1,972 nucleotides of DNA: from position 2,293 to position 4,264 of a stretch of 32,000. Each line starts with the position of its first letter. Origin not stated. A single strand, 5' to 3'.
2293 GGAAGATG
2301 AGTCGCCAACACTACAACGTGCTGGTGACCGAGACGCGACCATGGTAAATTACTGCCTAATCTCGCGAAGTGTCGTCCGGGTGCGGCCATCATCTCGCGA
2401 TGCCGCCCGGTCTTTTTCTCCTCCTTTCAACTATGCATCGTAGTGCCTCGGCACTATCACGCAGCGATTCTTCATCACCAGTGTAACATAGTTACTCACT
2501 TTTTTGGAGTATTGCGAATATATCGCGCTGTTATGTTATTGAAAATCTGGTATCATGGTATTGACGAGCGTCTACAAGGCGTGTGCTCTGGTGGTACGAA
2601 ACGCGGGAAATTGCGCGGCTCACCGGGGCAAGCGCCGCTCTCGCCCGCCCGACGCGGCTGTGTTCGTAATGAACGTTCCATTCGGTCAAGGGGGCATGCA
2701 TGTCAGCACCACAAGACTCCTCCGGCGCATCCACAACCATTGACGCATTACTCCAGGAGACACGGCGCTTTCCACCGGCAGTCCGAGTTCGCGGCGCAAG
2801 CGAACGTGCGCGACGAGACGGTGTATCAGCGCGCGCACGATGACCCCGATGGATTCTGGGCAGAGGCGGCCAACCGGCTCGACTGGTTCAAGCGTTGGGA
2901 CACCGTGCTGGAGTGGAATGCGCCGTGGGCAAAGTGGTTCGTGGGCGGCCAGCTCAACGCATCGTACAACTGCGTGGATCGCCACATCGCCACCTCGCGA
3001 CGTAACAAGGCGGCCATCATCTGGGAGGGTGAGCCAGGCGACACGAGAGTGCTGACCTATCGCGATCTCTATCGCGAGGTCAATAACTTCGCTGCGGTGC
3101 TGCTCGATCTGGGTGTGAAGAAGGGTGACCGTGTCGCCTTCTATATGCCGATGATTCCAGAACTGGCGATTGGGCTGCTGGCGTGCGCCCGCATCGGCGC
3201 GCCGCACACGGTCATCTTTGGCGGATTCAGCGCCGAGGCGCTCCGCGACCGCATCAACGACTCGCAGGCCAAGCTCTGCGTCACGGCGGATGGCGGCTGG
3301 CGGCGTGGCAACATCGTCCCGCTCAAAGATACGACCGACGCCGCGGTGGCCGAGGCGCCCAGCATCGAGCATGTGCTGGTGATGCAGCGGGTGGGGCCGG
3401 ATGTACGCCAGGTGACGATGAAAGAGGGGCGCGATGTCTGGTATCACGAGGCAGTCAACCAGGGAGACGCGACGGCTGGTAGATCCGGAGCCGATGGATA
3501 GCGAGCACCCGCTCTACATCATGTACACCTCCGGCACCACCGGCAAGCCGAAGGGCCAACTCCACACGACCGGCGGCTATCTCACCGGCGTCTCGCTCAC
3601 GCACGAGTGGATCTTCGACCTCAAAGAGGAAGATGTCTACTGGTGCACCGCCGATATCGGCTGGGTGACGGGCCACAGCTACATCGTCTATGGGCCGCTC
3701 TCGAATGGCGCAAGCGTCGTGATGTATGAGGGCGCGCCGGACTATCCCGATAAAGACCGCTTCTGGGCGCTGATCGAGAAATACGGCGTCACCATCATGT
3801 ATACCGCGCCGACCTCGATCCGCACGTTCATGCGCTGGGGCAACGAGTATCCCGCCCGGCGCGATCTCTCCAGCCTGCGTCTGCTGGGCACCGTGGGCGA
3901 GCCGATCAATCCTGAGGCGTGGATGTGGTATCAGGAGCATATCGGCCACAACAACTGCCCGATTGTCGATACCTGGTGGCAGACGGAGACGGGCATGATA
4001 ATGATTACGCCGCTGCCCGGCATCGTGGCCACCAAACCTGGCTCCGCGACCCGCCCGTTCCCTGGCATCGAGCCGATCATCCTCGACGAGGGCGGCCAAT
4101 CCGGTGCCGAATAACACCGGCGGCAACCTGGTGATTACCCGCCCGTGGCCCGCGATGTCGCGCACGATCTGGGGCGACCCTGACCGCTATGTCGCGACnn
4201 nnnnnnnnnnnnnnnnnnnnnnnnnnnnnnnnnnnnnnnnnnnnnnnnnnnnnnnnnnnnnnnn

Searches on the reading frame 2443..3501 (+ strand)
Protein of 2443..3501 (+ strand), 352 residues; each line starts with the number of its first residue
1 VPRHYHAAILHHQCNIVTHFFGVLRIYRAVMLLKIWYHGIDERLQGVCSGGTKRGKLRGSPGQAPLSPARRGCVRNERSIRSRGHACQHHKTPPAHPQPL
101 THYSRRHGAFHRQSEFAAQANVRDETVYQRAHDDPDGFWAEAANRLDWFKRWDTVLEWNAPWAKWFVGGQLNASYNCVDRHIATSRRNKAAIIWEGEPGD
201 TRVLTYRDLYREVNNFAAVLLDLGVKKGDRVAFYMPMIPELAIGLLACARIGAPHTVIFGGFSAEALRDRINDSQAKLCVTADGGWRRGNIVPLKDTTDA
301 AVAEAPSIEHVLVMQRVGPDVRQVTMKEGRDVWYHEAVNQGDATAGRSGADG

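Call 60: search_protein_families(library=pfam, proteins=[window:2443-3501:+], max_evalue=0.001)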
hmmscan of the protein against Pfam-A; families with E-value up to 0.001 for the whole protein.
window:2443-3501:+ (352 aa): 2 families
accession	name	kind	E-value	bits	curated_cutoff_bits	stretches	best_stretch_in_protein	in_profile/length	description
PF00501.34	AMP-binding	-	3e-28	99.2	29.9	1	183-317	5-131/384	AMP-binding enzyme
PF16177.11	ACAS_N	-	5.2e-23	81.1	27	1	126-177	3-55/55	Acetyl-coenzyme A synthetase N-terminus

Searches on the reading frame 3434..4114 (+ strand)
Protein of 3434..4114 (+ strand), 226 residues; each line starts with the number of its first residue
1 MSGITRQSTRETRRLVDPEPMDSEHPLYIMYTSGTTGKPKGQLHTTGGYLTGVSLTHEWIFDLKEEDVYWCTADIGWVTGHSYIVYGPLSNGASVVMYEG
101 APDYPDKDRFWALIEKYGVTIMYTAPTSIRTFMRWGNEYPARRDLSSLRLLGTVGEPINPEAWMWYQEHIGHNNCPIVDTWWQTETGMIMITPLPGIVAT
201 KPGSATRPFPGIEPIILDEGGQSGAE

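Call 60: search_protein_families(library=pfam, proteins=[window:3434-4114:+], max_evalue=0.001)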
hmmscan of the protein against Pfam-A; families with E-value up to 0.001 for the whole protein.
window:3434-4114:+ (226 aa): 1 family
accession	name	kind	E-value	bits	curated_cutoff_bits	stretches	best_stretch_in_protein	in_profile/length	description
PF00501.34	AMP-binding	-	4.9e-56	190.6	29.9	1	15-222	153-362/384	AMP-binding enzyme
